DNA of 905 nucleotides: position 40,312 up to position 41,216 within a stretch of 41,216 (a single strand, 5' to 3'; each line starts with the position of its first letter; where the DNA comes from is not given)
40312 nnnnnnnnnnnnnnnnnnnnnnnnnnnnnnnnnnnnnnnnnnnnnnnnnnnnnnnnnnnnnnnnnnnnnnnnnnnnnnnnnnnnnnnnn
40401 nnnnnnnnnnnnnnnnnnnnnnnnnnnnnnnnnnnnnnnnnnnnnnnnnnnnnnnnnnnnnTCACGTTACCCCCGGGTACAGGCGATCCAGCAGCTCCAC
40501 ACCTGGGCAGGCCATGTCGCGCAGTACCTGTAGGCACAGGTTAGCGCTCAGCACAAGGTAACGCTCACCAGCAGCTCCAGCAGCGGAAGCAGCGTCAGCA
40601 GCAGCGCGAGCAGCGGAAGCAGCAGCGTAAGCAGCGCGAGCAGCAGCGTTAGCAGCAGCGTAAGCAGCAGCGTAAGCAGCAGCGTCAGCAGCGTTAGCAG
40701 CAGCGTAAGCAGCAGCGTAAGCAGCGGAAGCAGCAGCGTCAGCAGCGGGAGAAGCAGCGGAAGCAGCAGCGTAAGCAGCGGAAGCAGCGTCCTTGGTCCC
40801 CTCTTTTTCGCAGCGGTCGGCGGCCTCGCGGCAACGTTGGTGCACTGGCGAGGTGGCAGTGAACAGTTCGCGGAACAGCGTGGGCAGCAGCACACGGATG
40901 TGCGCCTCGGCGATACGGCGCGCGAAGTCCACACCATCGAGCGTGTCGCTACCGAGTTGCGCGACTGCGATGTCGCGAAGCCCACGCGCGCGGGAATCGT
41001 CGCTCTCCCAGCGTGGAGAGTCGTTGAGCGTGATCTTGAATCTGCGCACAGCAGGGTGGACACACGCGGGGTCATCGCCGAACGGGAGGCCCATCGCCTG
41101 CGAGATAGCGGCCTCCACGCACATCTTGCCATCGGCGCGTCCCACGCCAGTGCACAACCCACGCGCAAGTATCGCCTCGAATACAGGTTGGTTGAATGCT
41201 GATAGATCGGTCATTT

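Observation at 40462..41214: P4 is a clean three-segment mosaic (P3 5' end, P2 middle, P3 3' end): evidence for gene conversion among the paralogs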

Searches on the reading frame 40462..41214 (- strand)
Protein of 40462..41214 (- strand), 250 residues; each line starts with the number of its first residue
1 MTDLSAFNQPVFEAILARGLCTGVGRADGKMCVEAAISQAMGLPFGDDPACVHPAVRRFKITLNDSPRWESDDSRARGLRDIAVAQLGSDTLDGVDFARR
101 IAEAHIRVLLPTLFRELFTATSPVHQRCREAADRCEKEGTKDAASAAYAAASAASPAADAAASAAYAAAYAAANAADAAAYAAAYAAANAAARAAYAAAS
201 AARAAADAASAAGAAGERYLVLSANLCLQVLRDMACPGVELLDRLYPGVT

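Call 8: search_protein_families(library=pfam, proteins=[window:40462-41214:-], max_evalue=1)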
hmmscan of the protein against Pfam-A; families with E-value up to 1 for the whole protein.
window:40462-41214:- (250 aa): 0 families

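Call 9: search_protein_families(library=phrogs, proteins=[window:40462-41214:-], max_evalue=1)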
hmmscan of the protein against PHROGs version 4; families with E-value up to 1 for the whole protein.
window:40462-41214:- (250 aa): 2 families
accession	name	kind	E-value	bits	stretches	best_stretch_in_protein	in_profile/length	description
phrog_3416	-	unknown function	0.00035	21.5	1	125-214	120-210/248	-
phrog_8780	-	tail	0.78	8.8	1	132-212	187-296/755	minor tail protein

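Call 13: find_related_loci(query=window:40462-41214:-, collection=viral_contigs, flank=10000)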
Query window:40462-41214:- (250 aa) in viral_contigs; peptide patterns used: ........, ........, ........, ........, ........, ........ (x = any residue, [..] = any of these).
22 stretches matched a pattern; 1 encode a relative of the query (tblastn E <= 1e-3); 1 distinct loci.
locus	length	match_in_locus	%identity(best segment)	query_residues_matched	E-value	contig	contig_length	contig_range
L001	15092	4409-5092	37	12-244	8e-20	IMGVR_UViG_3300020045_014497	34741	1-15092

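Call 14: find_homologous_proteins(query=window:40462-41214:-)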
Query window:40462-41214:- (250 aa): 709 proteins with E <= 0.001 among 8000 candidates; the best 120 are listed.
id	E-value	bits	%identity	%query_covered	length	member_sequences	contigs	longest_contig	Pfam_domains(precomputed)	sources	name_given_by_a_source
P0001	1.3e-64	236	55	97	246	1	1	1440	-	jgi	jgi:hypothetical protein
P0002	1.6e-62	229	62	54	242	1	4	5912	-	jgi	jgi:hypothetical protein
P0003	1.5e-61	226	51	97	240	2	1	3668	-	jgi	jgi:hypothetical protein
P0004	2.3e-60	222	52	95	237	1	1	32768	-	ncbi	-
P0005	1.6e-58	216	47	97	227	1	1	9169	-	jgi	jgi:hypothetical protein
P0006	4.1e-56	208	51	97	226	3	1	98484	-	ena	-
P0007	1.6e-55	207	47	97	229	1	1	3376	-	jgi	jgi:hypothetical protein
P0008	2.6e-55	206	55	91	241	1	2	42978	-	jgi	jgi:hypothetical protein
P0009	8.0e-55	204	60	56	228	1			-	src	-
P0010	8.2e-55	204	52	96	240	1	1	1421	-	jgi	jgi:hypothetical protein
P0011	8.4e-55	204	57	53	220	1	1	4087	-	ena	-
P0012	1.3e-54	204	48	96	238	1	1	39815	-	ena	-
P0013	1.6e-54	203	50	93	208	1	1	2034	-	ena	-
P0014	1.6e-54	203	46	19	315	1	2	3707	-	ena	-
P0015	2.1e-54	203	54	92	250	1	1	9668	-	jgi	jgi:hypothetical protein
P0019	1.1e-53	201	61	54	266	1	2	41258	-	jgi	jgi:hypothetical protein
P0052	4.9e-47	179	61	54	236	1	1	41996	-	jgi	jgi:hypothetical protein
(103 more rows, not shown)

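Call 16: find_encoding_contigs(protein=P0019, flank=10000, max_places=3)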
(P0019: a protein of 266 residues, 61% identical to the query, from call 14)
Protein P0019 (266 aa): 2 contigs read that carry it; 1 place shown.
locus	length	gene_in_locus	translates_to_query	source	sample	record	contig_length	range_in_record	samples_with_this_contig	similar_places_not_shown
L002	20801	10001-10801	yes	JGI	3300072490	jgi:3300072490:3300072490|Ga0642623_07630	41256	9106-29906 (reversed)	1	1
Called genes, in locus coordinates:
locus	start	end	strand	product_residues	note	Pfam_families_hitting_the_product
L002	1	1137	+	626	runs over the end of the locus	-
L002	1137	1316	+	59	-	-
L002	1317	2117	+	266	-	PF07484:Collar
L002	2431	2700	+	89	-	-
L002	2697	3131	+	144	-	PF05838:Glyco_hydro_108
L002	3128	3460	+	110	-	-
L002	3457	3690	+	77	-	-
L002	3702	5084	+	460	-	PF13620:CarboxypepD_reg (faint)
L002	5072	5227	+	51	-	-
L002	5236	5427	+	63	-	-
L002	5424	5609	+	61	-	-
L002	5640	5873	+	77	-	-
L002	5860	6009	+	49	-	-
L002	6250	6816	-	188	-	PF18902:DUF5658 (weak)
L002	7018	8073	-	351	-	PF00589:Phage_integrase (weak)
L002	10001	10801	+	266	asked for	-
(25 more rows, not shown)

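Call 17: find_encoding_contigs(protein=P0008, flank=10000, max_places=3)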
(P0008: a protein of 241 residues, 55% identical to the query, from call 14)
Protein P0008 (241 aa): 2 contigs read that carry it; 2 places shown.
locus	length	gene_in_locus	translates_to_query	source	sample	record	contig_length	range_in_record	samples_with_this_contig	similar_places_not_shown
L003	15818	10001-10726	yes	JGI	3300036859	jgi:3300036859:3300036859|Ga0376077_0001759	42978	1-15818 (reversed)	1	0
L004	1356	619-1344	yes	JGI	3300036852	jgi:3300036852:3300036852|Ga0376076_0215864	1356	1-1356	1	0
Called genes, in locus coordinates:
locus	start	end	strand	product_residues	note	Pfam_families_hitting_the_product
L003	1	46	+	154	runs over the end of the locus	-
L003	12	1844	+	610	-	PF00580:UvrD-helicase, PF13245:AAA_19, PF13604:AAA_30, PF01443:Viral_helicase1 (faint), PF13361:UvrD_C, PF13538:UvrD_C_2 (weak)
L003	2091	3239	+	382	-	PF02195:ParB_N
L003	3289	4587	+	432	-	-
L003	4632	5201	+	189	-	-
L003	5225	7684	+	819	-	PF14528:LAGLIDADG_3 (weak), PF13307:Helicase_C_2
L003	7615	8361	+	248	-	PF01555:N6_N4_Mtase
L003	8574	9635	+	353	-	-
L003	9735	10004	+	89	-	-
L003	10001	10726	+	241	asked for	-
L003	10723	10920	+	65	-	-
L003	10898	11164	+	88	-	-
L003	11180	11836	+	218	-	-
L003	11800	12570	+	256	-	PF27955:C160412_helical (weak)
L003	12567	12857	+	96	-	-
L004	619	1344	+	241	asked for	-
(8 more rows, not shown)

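Call 28: find_related_loci(query=window:40462-41214:-, collection=metagenome_contigs, flank=10000)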
Query window:40462-41214:- (250 aa) in metagenome_contigs; peptide patterns used: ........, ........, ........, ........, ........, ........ (x = any residue, [..] = any of these).
512 stretches matched a pattern, but none encodes a relative of the query by tblastn (E <= 1e-3).

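Call 29: find_related_loci(query=window:40462-41214:-, collection=genome_contigs, flank=10000)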
Query window:40462-41214:- (250 aa) in genome_contigs; peptide patterns used: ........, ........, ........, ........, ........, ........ (x = any residue, [..] = any of these).
400 stretches matched a pattern; 3 encode a relative of the query (tblastn E <= 1e-3); 3 distinct loci.
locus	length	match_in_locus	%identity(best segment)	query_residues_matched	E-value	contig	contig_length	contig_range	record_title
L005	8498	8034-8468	50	3-141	3e-35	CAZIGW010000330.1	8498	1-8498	MAG TPA_asm: uncultured Hyphomicrobiales bacterium isolate binchicken_co84_405 genome assembly, contig: k141_2014258, wh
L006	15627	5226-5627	44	9-140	2e-25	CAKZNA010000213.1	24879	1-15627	MAG TPA_asm: uncultured Sphingomonadales bacterium isolate ERR2094169_bin.63_CONCOCT_v1.1_MAG genome assembly, contig: E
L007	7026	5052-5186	43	27-75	9e-7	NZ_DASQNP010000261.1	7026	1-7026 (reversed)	MAG: Streptomyces sp. isolate SMAG_U10779 k141_393940, whole genome shotgun sequence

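Call 37: find_encoding_contigs(protein=P0052, flank=10000, max_places=2)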
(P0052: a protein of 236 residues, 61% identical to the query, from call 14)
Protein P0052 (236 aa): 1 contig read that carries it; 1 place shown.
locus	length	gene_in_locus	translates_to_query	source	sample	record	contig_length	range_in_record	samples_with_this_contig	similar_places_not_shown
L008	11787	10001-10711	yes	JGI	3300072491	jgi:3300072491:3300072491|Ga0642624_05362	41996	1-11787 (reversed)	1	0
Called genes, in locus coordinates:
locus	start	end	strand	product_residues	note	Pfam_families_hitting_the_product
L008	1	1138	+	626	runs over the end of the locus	-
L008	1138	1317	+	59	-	-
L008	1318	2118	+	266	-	PF07484:Collar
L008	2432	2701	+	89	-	-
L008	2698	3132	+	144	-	PF05838:Glyco_hydro_108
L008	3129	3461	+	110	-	-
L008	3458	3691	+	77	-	-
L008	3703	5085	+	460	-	PF13620:CarboxypepD_reg (faint)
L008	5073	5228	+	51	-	-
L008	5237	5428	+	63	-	-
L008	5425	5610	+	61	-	-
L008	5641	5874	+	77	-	-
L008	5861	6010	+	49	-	-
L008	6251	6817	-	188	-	PF18902:DUF5658 (weak)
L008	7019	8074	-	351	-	PF00589:Phage_integrase (weak)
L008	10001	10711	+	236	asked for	-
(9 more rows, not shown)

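Call 38: find_encoding_contigs(protein=P0004, flank=10000, max_places=2)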
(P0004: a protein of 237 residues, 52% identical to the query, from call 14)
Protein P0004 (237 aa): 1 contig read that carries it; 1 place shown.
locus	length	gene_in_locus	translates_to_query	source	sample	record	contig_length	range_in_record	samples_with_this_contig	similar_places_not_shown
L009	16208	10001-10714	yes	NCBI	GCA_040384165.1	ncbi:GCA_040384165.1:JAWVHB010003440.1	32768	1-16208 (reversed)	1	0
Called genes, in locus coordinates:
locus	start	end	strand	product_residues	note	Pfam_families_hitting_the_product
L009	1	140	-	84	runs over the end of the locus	-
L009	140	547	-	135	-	-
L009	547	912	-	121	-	-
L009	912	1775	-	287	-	-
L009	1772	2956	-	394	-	-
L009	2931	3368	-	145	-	-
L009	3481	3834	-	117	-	-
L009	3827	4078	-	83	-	-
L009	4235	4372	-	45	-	-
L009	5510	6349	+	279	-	-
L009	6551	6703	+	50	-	-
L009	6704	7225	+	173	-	-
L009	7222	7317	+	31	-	-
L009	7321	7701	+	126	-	-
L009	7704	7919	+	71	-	-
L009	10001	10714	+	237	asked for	-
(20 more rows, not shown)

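Call 41: predict_structure(alignment_id=A2)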
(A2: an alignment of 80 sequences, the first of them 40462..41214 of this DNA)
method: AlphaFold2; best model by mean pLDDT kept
length: 250 residues; sequences in the alignment: 80
mean_pLDDT: 92.8   pTM: 0.90
mean pLDDT of the five models: 92.8, 91.8, 91.3, 88.6, 88.3
residues with pLDDT >= 90: 185; 70-90: 61; 50-70: 4; < 50: 0
segments of 3 or more residues with pLDDT < 50: none
pLDDT, mean of each block of 10 residues (from residue 1): 91 98 98 98 96 96 96 98 98 96 97 94 96 97 94 82 87 84 81 89 86 86 98 98 87
secondary structure, 60 per line:
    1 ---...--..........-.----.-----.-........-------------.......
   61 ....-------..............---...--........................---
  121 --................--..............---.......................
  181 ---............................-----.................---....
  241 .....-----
elements in order: H9-18 H33-40 H54-64 H72-85 H94-117 H123-138 H141-154 H158-180 H184-211 H217-233 H237-245

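Call 45: fold_search(model_id=the predicted structure, library=pdb)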
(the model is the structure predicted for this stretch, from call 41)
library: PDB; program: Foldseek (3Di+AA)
matches with E <= 10: 83; with E <= 0.001: 0
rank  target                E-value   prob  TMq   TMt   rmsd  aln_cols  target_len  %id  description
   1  7xge_G                8.1e-01  0.13  0.17  0.22  16.9       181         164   15  Crystal structure of MCL-1 in complex with computationally designed inhibitor protein (released 2022-07-20)
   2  7msa_C                1.6e+00  0.12  0.21  0.23  15.4       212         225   12  GDC-9545 in complex with estrogen receptor alpha (released 2021-06-02)
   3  8k1n_C                1.8e+00  0.04  0.14  0.09  19.8       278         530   18  mycobacterial efflux pump, substrate-bound state (released 2024-07-17)
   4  1pcg_B                2.2e+00  0.08  0.22  0.23  19.7       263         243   11  Helix-stabilized cyclic peptides as selective inhibitors of steroid receptor-coactivator interactions (released 2003-10-28)
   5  7jh5_B                2.3e+00  0.09  0.21  0.19  19.8       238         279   16  Co-LOCKR: de novo designed protein switch (released 2020-09-02)
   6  8dt0_A                2.8e+00  0.10  0.20  0.31  14.4       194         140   16  Scaffolding protein functional sites using deep learning (released 2022-08-10)
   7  7xge_A                2.8e+00  0.06  0.15  0.20  18.8       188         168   11  Crystal structure of MCL-1 in complex with computationally designed inhibitor protein (released 2022-07-20)
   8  7ujo_D                3.1e+00  0.06  0.19  0.19  19.4       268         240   11  Estrogen Receptor Alpha Ligand Binding Domain in Complex with RU39411 (released 2022-06-15)
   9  8qae_A                3.2e+00  0.08  0.24  0.27  11.0       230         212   12  X-ray crystal structure of a de novo designed single-chain antiparallel 6-helix alpha-helical barrel, sc-apCC-6-SLLA (released 2024-07-03)
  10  7cbc_B                3.2e+00  0.08  0.21  0.17  20.7       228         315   16  Crystal structure of a de novo designed switch protein caging a hemagglutinin binder (released 2020-12-23)
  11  7ujw_C                3.2e+00  0.05  0.17  0.19  14.8       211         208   13  Estrogen Receptor Alpha Ligand Binding Domain Y537S Mutant in Complex with a Methylated Lasofoxifene Derivative that P (released 2022-06-15)
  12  5dz0_B                3.2e+00  0.05  0.18  0.19  19.1       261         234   11  Crystal Structure of the ER-alpha Ligand-binding Domain in Complex with the Cyclofenil Derivative 4,4'-[(4-methylcyclo (released 2016-05-04)
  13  6xz6_A                3.4e+00  0.05  0.16  0.18  22.2       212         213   12  Structure of the trypanosome brucei factor H receptor bound to domain D5 of bovine factor H (released 2020-03-25)
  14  4zn9_A                3.4e+00  0.02  0.15  0.15  19.8       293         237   11  Crystal Structure of the ER-alpha Ligand-binding Domain (Y537S) in complex with Oxabicyclic Heptene Sulfonate (OBHS) (released 2015-09-09)
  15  7xge_E                3.7e+00  0.07  0.18  0.26  16.7       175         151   15  Crystal structure of MCL-1 in complex with computationally designed inhibitor protein (released 2022-07-20)
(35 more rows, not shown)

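Call 46: fold_search(model_id=the predicted structure, library=viral)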
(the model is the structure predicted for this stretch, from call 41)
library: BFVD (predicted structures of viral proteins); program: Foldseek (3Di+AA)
matches with E <= 10: 57; with E <= 0.001: 1
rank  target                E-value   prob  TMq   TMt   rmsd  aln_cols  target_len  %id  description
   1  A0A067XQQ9            7.6e-08  1.00  0.60  0.63  18.7       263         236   39  (no name in the UniProt tables at hand)
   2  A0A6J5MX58            1.7e-02  0.97  0.32  0.30  27.6       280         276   28  Uncharacterized protein [uncultured Caudovirales phage]
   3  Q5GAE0                5.0e-01  0.16  0.21  0.05  31.1       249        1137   18  Methyl-accepting transducer domain-containing protein [Grouper iridovirus]
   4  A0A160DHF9            1.1e+00  0.92  0.31  0.44   3.1       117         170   15  Uncharacterized protein [Gordonia phage OneUp]
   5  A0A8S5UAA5            1.1e+00  0.12  0.18  0.09  20.2       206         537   13  L SHAPED TAIL FIBER PROTEIN [Myoviridae sp. ctNrE4]
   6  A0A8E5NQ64            1.1e+00  0.12  0.18  0.05  20.5       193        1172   19  (no name in the UniProt tables at hand)
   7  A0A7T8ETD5            1.4e+00  0.06  0.14  0.14  22.6       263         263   13  (no name in the UniProt tables at hand)
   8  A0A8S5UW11            1.8e+00  0.06  0.15  0.05  20.5       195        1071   18  Uncharacterized protein [Siphoviridae sp. ctgaU3]
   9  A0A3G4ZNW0            1.9e+00  0.06  0.14  0.11  18.6       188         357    9  Transmembrane protein [Terrestrivirus sp.]
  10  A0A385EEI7            2.0e+00  0.04  0.13  0.12  22.5       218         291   12  Uncharacterized protein [Caulobacter phage CcrBL9]
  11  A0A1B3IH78            2.4e+00  0.12  0.19  0.24  21.6       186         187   14  PB602L (Fragment) [African swine fever virus]
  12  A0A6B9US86            2.5e+00  0.06  0.20  0.14  17.2       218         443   15  (no name in the UniProt tables at hand)
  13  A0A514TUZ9            2.8e+00  0.06  0.18  0.15  20.5       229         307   10  Uncharacterized protein [Aeromonas phage PS1]
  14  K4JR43                3.9e+00  0.14  0.19  0.33   8.2       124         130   20  (no name in the UniProt tables at hand)
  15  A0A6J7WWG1            3.9e+00  0.04  0.18  0.09  20.6       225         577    9  Uncharacterized protein [uncultured Caudovirales phage]
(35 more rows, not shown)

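Call 51: search_protein_families(library=ncbifam, proteins=[window:40462-41214:-], max_evalue=0.1)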
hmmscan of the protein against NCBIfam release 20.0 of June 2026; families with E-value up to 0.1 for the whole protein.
window:40462-41214:- (250 aa): 1 family
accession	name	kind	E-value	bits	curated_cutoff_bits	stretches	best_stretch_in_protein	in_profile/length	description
NF010381.0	PRK13808.1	equivalog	0.055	12.9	426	1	128-213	216-295/335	adenylate kinase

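Call 52: search_solved_structures(query=A2, max_evalue=1)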
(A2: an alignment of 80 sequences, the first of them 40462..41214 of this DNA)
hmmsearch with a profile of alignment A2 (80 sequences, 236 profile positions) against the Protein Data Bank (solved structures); distinct sequences matched with E-value up to 1: 2.
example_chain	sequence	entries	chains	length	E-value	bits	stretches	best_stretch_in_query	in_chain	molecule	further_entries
4iuw_A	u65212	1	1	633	0.0071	19.2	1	51-87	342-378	Neutral endopeptidase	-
9dir_A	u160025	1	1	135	0.4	13.5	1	120-225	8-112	ChuA binding protein G7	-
